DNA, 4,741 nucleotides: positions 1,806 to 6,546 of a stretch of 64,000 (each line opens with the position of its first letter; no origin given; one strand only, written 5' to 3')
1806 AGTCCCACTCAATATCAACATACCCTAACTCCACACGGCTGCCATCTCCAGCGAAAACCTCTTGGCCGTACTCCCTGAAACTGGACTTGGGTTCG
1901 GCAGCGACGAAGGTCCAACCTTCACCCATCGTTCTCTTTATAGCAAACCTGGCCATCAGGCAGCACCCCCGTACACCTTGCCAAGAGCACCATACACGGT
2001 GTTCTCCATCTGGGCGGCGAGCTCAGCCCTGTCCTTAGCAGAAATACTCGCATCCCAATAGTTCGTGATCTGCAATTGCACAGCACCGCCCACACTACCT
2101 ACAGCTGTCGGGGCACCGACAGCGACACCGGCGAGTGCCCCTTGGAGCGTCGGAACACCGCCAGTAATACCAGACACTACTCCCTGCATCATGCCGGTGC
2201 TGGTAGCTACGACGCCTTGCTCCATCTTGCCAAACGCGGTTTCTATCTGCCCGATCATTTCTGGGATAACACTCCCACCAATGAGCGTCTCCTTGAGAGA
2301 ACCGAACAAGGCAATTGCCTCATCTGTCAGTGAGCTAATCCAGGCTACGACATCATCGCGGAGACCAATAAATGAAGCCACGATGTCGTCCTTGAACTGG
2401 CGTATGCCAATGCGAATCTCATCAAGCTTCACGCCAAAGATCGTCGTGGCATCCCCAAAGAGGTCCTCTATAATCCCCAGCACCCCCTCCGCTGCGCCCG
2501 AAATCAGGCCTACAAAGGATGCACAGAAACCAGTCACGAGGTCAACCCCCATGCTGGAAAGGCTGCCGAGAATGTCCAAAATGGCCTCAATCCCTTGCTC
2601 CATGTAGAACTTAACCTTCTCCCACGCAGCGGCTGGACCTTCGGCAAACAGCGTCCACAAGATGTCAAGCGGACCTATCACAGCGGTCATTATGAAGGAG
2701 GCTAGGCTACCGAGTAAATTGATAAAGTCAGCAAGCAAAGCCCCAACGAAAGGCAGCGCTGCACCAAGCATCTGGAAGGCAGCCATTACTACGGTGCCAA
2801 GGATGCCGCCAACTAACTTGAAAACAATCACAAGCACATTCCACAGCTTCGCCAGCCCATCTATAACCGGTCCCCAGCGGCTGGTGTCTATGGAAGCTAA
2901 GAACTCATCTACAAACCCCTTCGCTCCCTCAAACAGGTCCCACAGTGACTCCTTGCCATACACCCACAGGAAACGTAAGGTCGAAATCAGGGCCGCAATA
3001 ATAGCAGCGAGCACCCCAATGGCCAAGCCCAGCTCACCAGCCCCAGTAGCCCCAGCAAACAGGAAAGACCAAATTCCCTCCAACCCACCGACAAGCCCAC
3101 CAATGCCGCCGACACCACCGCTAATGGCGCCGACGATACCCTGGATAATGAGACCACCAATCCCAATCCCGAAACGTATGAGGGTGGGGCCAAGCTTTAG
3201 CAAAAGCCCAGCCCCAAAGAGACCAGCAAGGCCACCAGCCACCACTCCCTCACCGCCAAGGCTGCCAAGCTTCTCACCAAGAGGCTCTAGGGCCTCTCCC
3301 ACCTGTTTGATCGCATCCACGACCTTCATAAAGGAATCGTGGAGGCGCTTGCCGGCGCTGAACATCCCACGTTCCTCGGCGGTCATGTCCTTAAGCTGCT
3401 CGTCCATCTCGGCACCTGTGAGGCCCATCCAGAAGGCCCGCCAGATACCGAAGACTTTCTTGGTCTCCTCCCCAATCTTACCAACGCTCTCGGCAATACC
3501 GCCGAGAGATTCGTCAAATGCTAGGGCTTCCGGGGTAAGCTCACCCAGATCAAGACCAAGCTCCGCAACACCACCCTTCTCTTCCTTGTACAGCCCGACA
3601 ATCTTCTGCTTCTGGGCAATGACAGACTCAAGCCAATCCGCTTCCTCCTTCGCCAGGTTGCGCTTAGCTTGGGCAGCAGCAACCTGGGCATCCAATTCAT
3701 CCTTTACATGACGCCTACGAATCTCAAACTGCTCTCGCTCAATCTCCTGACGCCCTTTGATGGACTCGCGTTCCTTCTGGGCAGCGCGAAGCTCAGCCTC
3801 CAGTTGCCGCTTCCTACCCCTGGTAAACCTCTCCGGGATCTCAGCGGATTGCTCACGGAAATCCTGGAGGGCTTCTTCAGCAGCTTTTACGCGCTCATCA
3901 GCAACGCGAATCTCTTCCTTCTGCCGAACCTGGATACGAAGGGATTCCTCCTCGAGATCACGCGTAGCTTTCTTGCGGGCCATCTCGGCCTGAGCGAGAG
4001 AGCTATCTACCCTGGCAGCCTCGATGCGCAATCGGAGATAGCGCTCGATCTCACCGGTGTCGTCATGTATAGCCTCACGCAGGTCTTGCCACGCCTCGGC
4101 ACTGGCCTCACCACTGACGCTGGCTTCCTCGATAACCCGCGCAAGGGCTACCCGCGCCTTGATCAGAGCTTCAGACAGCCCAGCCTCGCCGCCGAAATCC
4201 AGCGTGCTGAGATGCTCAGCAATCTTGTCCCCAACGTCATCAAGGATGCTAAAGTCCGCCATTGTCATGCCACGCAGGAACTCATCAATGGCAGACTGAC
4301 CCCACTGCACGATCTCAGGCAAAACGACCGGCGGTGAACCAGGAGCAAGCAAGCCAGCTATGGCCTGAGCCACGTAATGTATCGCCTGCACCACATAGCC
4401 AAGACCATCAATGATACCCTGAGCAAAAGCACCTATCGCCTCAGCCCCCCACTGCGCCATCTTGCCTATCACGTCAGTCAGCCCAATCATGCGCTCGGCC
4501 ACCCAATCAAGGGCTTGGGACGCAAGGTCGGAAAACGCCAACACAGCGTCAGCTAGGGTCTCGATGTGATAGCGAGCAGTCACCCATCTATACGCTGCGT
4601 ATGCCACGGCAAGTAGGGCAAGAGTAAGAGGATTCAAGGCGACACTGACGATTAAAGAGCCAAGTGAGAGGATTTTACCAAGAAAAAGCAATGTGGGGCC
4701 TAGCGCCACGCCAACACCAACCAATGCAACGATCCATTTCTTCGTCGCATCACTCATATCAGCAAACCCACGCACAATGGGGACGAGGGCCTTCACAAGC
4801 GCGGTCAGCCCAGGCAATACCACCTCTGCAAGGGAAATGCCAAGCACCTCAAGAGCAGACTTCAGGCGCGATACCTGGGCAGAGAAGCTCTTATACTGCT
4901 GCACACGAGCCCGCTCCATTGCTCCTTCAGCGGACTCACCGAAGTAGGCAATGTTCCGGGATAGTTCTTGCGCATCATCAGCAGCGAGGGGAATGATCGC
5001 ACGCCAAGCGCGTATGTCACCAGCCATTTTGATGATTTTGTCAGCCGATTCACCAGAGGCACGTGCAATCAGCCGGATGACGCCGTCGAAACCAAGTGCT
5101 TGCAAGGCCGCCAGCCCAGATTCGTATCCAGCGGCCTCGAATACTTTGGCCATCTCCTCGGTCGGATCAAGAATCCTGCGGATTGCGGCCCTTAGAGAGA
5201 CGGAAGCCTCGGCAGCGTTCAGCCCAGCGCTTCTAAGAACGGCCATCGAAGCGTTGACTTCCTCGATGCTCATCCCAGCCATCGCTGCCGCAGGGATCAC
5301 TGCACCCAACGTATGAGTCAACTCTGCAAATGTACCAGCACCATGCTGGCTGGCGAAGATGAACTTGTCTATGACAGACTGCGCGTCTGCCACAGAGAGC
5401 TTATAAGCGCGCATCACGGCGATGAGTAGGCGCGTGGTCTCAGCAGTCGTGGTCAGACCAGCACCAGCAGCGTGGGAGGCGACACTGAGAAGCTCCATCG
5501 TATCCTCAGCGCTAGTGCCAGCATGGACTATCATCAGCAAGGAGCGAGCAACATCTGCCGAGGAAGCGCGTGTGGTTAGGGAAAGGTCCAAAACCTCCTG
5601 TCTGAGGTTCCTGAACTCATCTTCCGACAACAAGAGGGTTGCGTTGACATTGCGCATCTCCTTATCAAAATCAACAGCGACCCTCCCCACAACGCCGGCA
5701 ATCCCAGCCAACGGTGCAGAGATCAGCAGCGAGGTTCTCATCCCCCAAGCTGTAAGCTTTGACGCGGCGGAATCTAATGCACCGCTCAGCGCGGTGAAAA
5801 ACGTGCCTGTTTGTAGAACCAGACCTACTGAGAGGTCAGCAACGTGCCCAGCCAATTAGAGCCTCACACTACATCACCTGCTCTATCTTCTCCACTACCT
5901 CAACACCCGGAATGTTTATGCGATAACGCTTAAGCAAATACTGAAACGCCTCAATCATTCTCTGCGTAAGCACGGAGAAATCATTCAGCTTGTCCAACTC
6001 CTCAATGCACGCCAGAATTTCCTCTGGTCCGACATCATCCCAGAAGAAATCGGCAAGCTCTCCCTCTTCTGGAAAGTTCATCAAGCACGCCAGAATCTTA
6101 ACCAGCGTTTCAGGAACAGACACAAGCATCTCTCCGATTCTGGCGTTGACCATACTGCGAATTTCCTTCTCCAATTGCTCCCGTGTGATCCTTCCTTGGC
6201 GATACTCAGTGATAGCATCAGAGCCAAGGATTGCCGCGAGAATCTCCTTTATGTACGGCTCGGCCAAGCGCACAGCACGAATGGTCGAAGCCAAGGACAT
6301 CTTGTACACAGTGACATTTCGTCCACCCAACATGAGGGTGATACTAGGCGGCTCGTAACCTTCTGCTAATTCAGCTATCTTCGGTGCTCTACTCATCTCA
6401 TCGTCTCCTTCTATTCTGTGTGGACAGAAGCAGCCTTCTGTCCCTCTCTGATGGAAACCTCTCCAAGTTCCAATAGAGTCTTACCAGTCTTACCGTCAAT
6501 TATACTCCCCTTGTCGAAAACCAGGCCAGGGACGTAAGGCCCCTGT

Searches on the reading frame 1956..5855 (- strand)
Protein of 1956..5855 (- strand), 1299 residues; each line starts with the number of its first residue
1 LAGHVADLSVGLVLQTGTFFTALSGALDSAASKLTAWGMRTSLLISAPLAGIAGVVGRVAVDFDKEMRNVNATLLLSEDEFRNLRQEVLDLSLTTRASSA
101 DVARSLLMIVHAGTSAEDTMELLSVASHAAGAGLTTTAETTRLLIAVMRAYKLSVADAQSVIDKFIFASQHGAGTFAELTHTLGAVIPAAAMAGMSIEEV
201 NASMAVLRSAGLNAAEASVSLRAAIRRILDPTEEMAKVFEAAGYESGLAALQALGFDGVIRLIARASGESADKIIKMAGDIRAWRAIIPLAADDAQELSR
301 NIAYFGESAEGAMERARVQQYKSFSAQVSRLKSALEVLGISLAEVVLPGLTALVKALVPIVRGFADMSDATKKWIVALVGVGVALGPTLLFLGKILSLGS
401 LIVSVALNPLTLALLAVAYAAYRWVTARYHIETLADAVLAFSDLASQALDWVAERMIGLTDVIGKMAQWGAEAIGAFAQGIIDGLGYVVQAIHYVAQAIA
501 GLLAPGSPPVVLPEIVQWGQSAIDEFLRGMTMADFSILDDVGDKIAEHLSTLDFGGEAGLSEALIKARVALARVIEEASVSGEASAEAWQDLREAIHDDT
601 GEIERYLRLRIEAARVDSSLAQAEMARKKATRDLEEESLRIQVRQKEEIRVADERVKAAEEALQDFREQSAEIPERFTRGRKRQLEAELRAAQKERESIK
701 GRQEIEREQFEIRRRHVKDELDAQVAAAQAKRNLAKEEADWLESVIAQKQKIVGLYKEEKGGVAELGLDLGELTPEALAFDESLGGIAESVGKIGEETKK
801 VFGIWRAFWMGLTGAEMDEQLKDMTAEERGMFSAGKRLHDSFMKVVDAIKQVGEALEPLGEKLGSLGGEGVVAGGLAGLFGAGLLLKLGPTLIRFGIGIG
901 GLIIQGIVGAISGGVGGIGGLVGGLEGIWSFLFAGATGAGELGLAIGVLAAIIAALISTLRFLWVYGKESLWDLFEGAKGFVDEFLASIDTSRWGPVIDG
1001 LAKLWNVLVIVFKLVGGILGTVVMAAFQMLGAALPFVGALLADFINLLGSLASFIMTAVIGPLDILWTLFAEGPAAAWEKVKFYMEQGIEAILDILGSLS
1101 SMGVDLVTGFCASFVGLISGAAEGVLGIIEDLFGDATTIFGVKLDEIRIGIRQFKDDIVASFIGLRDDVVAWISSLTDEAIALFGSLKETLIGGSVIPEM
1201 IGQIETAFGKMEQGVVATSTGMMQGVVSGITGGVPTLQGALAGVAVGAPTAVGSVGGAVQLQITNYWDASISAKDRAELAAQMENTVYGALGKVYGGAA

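Call 10: search_protein_families(library=phrogs, proteins=[window:1956-5855:-], max_evalue=0.001)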
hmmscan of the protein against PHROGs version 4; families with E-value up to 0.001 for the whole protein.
window:1956-5855:- (1299 aa): 25 families
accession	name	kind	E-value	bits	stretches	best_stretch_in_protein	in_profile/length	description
phrog_1533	-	tail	6.9e-56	190.6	1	25-420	210-661/1688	tail length tape measure protein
phrog_991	-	tail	2.7e-51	175.4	1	23-493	251-729/1966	tail length tape measure protein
phrog_4704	-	tail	3.9e-44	152.4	1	15-377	174-538/625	tail length tape measure protein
phrog_28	-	tail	2.7e-43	149.8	1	22-820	231-949/1228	tail length tape measure protein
phrog_1272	-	tail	3.6e-39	135.3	1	20-496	220-666/1606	tail length tape measure protein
phrog_167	-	tail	3.8e-37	128.6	2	16-529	247-728/1555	tail length tape measure protein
phrog_1293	-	tail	1.7e-33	116.6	1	20-481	142-610/1424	tail length tape measure protein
phrog_9696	-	tail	3.1e-20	72.6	1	28-246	57-267/1415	tail length tape measure protein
phrog_14441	-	tail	4.6e-20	73.4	1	39-218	57-236/241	tail length tape measure protein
phrog_23013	-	tail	5.1e-19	68.5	1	60-472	135-537/1379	tail length tape measure protein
phrog_58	-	tail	8.7e-19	68.4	1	21-501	299-708/1544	tail length tape measure protein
phrog_5493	-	tail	1.6e-15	57.5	1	94-243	104-253/1102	tail length tape measure protein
phrog_36688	-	tail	5.1e-14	51.7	1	54-455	68-479/1600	tail length tape measure protein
phrog_36752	-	unknown function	2.5e-11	43.1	1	36-395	54-415/1078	-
phrog_38390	-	tail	9.5e-09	34.9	1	58-413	58-408/1029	tail length tape measure protein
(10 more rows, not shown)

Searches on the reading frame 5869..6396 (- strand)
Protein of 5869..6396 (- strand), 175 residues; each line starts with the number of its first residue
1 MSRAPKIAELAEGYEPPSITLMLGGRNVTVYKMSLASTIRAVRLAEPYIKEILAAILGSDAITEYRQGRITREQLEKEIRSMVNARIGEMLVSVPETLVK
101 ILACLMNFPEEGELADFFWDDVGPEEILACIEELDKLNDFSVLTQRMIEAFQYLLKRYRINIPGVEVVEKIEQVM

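Call 56: search_protein_families(library=pfam, proteins=[window:5869-6396:-], max_evalue=0.01)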
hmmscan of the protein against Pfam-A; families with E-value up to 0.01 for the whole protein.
window:5869-6396:- (175 aa): 1 family
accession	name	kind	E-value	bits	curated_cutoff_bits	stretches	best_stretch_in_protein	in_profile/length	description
PF06074.18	Portal_Mu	-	0.0035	17.2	23.9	1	50-142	231-323/336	Portal protein of Mu bacteriophage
